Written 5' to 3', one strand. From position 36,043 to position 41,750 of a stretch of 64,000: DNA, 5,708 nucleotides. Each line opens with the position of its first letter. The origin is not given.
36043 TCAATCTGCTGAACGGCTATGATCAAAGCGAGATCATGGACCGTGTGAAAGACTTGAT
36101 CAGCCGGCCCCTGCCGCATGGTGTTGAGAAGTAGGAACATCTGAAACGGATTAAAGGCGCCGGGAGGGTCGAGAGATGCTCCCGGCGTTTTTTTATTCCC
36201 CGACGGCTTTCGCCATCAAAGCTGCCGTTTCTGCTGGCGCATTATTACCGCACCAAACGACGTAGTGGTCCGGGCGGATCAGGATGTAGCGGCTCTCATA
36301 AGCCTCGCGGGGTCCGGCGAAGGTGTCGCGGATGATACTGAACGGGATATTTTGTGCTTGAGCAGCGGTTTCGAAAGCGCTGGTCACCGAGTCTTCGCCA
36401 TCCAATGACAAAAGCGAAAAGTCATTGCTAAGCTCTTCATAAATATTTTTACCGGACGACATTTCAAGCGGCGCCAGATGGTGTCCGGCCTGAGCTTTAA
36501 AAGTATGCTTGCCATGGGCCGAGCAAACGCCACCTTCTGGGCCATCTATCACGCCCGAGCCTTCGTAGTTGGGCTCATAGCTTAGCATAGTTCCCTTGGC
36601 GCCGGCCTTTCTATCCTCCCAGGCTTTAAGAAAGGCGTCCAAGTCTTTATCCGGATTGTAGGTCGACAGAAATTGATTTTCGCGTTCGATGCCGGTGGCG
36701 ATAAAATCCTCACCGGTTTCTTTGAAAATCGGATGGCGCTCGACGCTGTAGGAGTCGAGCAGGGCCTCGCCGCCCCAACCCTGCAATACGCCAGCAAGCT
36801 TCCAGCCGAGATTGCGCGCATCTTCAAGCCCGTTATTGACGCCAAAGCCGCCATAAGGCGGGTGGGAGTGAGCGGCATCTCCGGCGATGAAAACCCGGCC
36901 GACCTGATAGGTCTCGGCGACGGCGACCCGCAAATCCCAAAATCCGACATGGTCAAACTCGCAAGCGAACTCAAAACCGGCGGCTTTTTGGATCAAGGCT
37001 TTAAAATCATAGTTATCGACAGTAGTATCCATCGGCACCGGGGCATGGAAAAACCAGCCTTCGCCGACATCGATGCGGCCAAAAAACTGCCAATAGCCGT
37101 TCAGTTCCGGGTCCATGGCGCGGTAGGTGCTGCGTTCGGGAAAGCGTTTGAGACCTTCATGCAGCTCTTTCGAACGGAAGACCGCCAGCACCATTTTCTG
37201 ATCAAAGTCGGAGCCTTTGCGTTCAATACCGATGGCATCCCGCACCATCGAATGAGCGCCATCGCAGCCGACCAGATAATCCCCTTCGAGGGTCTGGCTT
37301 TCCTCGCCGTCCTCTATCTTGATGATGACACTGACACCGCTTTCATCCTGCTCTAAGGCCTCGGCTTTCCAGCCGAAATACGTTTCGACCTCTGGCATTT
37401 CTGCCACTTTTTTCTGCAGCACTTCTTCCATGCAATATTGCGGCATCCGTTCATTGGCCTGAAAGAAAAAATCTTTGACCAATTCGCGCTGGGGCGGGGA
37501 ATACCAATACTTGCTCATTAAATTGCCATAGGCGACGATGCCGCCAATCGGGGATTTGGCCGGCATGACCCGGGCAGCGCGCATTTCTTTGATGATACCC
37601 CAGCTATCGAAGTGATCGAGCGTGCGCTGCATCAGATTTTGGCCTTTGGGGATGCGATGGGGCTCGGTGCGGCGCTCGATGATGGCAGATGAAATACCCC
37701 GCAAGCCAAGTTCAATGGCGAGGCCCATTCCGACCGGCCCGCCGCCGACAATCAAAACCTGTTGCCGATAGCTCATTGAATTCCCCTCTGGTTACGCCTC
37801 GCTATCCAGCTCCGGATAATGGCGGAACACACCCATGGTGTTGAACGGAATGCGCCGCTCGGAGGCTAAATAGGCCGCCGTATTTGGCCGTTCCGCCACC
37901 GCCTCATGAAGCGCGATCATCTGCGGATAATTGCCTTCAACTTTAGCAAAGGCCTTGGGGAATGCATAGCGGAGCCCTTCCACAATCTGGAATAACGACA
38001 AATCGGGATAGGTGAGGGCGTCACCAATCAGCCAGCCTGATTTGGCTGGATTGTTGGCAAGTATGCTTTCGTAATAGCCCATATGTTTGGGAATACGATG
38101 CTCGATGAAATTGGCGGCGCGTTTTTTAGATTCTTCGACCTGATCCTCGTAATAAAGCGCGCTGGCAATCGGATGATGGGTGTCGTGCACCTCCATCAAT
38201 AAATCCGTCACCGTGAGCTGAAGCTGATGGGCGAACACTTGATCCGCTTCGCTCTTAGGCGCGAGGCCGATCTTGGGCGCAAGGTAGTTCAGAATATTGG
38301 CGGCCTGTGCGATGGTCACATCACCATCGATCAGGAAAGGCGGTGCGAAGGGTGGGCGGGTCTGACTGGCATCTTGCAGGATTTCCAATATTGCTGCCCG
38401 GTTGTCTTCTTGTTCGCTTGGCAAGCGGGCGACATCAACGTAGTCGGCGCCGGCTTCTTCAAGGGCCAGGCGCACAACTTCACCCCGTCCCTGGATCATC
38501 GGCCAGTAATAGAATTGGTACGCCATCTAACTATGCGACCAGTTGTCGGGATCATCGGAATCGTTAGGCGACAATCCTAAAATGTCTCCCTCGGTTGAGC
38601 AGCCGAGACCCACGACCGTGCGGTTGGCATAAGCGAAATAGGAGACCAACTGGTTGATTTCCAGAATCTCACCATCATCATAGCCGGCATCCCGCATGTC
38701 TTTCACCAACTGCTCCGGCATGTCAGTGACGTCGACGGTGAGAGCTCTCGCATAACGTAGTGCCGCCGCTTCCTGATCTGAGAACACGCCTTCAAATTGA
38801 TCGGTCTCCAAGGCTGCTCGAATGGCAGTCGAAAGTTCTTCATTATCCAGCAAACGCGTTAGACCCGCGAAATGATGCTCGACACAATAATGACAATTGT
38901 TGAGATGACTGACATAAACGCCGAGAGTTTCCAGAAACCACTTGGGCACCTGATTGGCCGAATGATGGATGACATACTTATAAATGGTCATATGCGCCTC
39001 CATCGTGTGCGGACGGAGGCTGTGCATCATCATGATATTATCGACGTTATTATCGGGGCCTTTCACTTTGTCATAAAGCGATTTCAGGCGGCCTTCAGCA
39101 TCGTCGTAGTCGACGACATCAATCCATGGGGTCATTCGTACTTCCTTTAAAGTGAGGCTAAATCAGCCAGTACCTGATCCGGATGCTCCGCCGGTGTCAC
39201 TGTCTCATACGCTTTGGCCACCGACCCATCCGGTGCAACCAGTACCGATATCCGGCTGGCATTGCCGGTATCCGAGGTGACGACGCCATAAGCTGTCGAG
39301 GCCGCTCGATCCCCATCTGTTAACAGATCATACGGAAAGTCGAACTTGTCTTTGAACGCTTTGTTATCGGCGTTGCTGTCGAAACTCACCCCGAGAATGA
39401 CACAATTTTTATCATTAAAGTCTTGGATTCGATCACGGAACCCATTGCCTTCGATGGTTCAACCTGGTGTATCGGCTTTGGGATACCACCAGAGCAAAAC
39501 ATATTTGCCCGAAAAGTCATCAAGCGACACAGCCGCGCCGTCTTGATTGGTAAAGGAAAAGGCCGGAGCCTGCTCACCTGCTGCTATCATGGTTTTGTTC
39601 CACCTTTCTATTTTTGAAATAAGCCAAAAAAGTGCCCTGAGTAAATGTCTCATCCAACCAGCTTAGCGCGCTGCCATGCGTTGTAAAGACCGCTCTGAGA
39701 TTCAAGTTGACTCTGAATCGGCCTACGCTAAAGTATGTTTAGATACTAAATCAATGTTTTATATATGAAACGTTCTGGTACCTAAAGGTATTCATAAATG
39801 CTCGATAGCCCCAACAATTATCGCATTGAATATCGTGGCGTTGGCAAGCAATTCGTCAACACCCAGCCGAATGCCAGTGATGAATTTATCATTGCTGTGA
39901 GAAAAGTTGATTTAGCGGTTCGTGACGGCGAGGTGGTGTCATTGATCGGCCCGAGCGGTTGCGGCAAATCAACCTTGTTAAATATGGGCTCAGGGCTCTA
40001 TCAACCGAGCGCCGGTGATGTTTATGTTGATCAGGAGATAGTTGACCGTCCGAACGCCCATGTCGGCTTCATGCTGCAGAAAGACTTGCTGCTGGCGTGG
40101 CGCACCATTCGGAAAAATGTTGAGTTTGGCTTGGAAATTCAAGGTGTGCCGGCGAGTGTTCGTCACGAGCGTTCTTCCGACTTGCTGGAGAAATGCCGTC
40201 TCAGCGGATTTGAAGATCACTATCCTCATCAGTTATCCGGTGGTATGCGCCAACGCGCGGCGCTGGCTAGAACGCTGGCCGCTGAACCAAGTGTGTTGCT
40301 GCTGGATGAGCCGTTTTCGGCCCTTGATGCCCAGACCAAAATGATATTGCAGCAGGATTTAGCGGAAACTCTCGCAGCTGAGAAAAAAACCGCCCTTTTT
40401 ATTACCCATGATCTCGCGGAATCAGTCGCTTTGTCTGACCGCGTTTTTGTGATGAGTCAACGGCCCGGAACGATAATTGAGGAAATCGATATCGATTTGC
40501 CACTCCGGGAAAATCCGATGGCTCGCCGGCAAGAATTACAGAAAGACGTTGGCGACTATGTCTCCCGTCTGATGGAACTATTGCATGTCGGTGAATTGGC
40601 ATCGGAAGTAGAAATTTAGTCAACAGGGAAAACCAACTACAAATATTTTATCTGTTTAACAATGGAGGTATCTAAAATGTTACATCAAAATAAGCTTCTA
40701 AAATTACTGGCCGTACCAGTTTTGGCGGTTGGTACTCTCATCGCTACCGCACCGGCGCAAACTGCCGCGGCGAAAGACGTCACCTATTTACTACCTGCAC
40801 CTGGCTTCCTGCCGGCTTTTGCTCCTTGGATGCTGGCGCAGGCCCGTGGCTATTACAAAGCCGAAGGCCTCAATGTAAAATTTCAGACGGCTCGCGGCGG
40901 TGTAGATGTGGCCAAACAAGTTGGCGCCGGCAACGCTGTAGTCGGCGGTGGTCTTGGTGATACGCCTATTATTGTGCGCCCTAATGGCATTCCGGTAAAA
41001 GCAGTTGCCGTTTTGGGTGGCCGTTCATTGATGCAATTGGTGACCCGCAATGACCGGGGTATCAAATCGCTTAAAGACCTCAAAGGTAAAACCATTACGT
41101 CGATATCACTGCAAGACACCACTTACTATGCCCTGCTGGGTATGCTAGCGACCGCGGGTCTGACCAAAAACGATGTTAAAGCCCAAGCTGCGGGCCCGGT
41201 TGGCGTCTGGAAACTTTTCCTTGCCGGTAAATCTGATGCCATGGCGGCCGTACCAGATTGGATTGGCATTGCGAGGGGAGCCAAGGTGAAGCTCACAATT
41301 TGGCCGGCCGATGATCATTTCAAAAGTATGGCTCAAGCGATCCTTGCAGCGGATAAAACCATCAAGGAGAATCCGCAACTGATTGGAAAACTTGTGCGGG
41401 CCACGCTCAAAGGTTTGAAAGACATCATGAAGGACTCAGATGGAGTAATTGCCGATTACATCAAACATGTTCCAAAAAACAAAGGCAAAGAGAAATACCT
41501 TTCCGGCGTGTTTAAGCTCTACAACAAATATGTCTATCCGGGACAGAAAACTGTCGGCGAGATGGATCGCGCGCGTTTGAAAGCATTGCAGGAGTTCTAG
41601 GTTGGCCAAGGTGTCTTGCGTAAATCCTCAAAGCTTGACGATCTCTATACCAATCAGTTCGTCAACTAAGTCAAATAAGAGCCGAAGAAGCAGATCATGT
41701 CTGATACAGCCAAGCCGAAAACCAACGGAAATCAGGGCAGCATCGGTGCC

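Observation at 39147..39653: Split ORFs are a single peroxiredoxin with UGA-selenocysteine at the catalytic site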

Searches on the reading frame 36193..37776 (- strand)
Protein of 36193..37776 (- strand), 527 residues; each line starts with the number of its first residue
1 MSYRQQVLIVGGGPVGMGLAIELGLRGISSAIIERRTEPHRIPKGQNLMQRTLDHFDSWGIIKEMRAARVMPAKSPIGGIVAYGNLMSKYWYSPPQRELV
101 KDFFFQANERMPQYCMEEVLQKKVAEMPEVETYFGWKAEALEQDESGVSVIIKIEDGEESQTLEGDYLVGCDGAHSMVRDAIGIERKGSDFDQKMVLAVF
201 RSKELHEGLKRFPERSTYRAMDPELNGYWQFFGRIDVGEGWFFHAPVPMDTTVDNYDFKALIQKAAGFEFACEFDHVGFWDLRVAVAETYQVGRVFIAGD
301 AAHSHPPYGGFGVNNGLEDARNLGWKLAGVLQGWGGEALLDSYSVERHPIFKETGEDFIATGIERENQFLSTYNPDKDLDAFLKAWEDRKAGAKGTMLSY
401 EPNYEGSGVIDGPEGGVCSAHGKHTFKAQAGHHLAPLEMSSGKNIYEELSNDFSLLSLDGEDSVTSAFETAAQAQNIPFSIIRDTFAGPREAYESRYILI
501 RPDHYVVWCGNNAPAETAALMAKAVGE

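Call 7: search_protein_families(library=pfam, proteins=[window:36193-37776:-])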
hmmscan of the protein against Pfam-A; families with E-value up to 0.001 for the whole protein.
window:36193-37776:- (527 aa): 5 families
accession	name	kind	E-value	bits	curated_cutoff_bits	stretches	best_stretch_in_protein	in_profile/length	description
PF01494.25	FAD_binding_3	-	8.2e-70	236.2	22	1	6-352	3-343/349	FAD binding domain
PF21274.3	Rng_hyd_C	-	2.4e-06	28.2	27.5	1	431-520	5-99/107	Aromatic-ring hydroxylase, C-terminal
PF07992.20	Pyr_redox_2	-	9.5e-05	22.4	26.1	0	5-56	143-193/291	Pyridine nucleotide-disulphide oxidoreductase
PF00070.33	Pyr_redox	-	0.00016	22.5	22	0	7-40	2-35/82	Pyridine nucleotide-disulphide oxidoreductase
PF13738.12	Pyr_redox_3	-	0.00064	19.5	30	0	8-37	1-31/305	Pyridine nucleotide-disulphide oxidoreductase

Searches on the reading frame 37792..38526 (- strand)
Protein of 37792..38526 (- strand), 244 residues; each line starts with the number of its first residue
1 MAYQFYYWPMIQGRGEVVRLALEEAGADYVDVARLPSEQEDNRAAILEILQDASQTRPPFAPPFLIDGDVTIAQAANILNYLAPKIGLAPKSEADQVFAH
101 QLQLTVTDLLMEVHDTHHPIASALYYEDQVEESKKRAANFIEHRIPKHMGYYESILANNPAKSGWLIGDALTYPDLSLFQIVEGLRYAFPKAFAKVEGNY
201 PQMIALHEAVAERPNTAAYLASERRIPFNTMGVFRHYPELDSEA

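Call 7: search_protein_families(library=pfam, proteins=[window:37792-38526:-])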
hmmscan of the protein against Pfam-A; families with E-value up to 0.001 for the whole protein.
window:37792-38526:- (244 aa): 4 families
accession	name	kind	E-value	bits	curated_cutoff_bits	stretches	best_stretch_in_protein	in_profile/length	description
PF14497.11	GST_C_3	-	2.6e-30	105.1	21.6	1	114-223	1-104/104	Glutathione S-transferase, C-terminal domain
PF00043.30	GST_C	-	1.2e-05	25.9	20.7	1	114-214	2-93/93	Glutathione S-transferase, C-terminal domain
PF13410.11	GST_C_2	-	0.00033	21.1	24.9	0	146-220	12-67/69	Glutathione S-transferase, C-terminal domain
PF02798.26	GST_N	-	0.0006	20.5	20.9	0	5-83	3-75/76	Glutathione S-transferase, N-terminal domain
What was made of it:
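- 37792..38526 (-): Glutathione S-transferase gene abutting the AhpD-like gene. The Prx-to-GST adjacency is conserved in the window's sub-clade. Call 7 (GST_C_3, 2.6e-30).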

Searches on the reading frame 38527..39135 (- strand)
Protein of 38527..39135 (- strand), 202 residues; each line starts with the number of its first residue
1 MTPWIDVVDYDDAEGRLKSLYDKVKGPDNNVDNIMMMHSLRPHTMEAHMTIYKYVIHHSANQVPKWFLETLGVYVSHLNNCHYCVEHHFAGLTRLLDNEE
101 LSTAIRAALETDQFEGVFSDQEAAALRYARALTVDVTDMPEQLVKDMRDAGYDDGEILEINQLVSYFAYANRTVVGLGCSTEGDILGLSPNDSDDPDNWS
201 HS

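Call 7: search_protein_families(library=pfam, proteins=[window:38527-39135:-])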
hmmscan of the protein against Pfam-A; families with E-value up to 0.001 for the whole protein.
window:38527-39135:- (202 aa): 1 family
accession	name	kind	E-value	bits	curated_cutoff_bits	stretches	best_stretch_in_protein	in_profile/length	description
PF02627.25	CMD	-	0.00093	19.6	23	0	47-129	6-82/84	Carboxymuconolactone decarboxylase family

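Call 16: find_encoding_contigs(protein=window:38527-39135:-, flank=10000, max_places=8)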
Protein window:38527-39135:- (202 aa): 23 contigs read that carry it; 8 places shown.
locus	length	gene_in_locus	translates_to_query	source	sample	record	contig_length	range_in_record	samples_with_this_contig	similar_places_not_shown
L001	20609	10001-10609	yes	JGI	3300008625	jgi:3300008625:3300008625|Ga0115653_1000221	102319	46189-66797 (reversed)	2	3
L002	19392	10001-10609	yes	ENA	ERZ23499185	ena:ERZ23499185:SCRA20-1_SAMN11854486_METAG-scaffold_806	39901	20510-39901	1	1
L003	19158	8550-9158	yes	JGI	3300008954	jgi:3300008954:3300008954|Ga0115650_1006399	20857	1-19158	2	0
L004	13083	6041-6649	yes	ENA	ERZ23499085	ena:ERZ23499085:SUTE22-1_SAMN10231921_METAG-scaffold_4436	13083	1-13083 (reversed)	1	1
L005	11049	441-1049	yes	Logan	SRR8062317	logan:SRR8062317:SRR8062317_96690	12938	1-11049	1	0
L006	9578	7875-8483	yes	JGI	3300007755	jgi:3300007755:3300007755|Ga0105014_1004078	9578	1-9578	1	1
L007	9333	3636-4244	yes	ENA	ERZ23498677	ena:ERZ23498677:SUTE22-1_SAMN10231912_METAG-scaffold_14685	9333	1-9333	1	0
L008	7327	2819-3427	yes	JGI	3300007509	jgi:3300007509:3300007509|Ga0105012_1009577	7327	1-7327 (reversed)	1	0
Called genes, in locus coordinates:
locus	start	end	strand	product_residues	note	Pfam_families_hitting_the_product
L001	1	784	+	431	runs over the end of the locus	PF01938:TRAM (weak), PF05958:tRNA_U5-meth_tr, PF05175:MTS (weak)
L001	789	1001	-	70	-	-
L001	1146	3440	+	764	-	PF01315:Ald_Xan_dh_C, PF02738:MoCoBD_1, PF20256:MoCoBD_2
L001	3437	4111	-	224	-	PF09335:VTT_dom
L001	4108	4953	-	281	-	PF04116:FA_hydroxylase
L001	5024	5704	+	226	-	PF01022:HTH_5, PF12840:HTH_20, PF00581:Rhodanese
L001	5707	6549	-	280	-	PF08279:HTH_11 (faint), PF09339:HTH_IclR, PF01614:IclR_C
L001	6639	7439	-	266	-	PF00528:BPD_transp_1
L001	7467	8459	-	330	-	PF09084:NMT1, PF12974:Phosphonate-bd (weak)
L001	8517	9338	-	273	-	PF00005:ABC_tran, PF13304:AAA_21 (faint)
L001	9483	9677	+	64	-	PF08534:Redoxin (weak), PF00578:AhpC-TSA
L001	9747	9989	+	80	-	PF00578:AhpC-TSA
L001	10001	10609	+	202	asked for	-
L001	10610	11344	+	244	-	PF00043:GST_C (faint), PF14497:GST_C_3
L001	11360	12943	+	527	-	PF01494:FAD_binding_3, PF21274:Rng_hyd_C (weak)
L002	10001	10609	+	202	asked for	-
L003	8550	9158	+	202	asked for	-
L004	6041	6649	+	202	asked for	-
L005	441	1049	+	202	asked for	-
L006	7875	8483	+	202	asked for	-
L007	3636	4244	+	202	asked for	-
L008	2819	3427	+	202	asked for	-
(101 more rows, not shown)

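Call 18: search_protein_families(library=ncbifam, proteins=[window:38527-39135:-])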
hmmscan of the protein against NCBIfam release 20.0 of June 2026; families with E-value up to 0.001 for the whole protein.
window:38527-39135:- (202 aa): 6 families
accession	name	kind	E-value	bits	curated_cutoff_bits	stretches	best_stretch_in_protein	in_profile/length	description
TIGR01926.1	peroxid_rel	subfamily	1.2e-23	83.8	81.8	1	3-179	1-173/178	peroxidase-related enzyme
TIGR04030.1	perox_Avi_7169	hypoth_equivalog_domain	9.8e-11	42.1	233.15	1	45-178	53-183/185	alkylhydroperoxidase domain protein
NF041238.1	AhpD_rel_CFYUT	equivalog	8.6e-07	28.5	175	1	4-111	152-266/357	alkylhydroperoxidase-related (seleno)protein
TIGR04029.1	CMD_Avi_7170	hypoth_equivalog_domain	1.3e-06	29.3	100.75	1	119-177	113-171/174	CMD domain protein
NF053654.1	GroundWater_YciW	equivalog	2e-06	27.7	310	1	74-166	71-158/179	YciW-related (seleno)protein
TIGR00778.1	ahpD_dom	domain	8.8e-05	21.9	27.8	1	72-109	12-50/51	alkylhydroperoxidase AhpD family core domain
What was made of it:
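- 38527..39135 (-): Next gene, 11 nt downstream of the Prx stop: an AhpD/CMD-like 'peroxidase-related enzyme' carrying a Cys-form CHYC motif. It is a possible redox partner. Call 18 (TIGR01926, 83.8 bits, cutoff 81.8).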

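Call 44: list_cluster_members(proteins=[window:39150-39389:-, window:38527-39135:-, window:37792-38526:-, window:36193-37776:-, window:61113-62084:+])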
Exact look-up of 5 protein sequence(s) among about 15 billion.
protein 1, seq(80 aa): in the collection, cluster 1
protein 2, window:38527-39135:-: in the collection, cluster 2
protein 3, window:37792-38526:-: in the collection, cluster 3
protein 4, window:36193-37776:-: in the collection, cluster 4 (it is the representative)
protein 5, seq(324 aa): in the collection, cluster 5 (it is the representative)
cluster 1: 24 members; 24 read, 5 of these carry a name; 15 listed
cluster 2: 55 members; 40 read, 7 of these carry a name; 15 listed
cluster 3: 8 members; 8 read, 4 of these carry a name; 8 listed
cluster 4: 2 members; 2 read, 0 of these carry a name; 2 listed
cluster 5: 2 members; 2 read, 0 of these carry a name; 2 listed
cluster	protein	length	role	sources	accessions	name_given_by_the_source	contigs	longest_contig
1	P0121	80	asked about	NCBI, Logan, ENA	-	-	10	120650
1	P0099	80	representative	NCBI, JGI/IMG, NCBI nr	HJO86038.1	MAG TPA: redoxin domain-containing protein, partial [Rhodospirillales bacterium] | peroxiredoxin Q/BCP | redoxin domain-containing protein [Rhodospirillales bacterium]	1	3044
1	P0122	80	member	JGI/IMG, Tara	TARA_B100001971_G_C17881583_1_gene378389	peroxiredoxin Q/BCP | strand:- start:278 stop:520 length:243 start_codon:yes stop_codon:yes gene_type:complete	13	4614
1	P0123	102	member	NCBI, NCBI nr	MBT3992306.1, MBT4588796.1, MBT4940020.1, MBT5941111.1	MAG: redoxin domain-containing protein [Rhodospirillaceae bacterium] | redoxin domain-containing protein [Rhodospirillaceae bacterium]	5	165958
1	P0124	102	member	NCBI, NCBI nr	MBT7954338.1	MAG: redoxin domain-containing protein [Rhodospirillaceae bacterium] | redoxin domain-containing protein [Rhodospirillaceae bacterium]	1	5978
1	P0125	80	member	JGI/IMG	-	peroxiredoxin Q/BCP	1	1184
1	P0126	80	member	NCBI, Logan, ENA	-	-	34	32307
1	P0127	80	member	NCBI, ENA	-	-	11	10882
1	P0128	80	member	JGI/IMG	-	-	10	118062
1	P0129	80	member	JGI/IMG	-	-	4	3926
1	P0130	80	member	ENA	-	-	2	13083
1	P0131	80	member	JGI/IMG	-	-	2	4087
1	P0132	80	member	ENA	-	-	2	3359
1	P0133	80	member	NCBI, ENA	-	-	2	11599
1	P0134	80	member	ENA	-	-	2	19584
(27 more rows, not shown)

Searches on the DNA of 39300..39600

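Call 54: search_rna_families(source=window, start=39300, end=39600, threshold=evalue, max_evalue=10)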
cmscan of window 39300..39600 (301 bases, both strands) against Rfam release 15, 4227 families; matches with E-value up to 10: 0.
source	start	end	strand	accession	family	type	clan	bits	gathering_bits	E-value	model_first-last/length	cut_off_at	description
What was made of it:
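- On Rfam SECIS families: No hit at E<=10 on 39300-39600 (call 54).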

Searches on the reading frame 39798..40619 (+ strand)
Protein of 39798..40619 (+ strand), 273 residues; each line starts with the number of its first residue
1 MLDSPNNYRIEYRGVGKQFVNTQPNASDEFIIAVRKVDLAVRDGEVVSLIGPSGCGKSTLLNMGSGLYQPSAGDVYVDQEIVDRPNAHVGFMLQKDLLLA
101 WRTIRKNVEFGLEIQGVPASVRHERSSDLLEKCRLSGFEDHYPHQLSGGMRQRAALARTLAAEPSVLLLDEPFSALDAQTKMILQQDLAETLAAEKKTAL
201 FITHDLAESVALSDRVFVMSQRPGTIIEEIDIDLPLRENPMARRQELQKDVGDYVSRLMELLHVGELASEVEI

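Call 7: search_protein_families(library=pfam, proteins=[window:39798-40619:+])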
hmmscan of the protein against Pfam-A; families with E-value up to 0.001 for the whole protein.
window:39798-40619:+ (273 aa): 2 families
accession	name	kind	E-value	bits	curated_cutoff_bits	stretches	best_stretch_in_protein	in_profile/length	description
PF00005.33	ABC_tran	-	8.3e-31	107.8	25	1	35-173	2-136/137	ABC transporter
PF13304.12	AAA_21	-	2.4e-06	28.3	27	0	142-206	234-300/304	AAA domain, putative AbiEii toxin, Type IV TA system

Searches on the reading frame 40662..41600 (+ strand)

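Call 7: search_protein_families(library=pfam, proteins=[window:40662-41600:+])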
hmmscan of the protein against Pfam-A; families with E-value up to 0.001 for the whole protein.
window:40662-41600:+ (312 aa): 2 families
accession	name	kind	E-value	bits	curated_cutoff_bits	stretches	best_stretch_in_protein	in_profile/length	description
PF09084.16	NMT1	-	1.2e-35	123.9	20.5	1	51-258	2-212/216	NMT1/THI5 like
PF12974.12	Phosphonate-bd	-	1.3e-06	28.4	27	1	123-194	86-160/242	ABC transporter, phosphonate, periplasmic substrate-binding protein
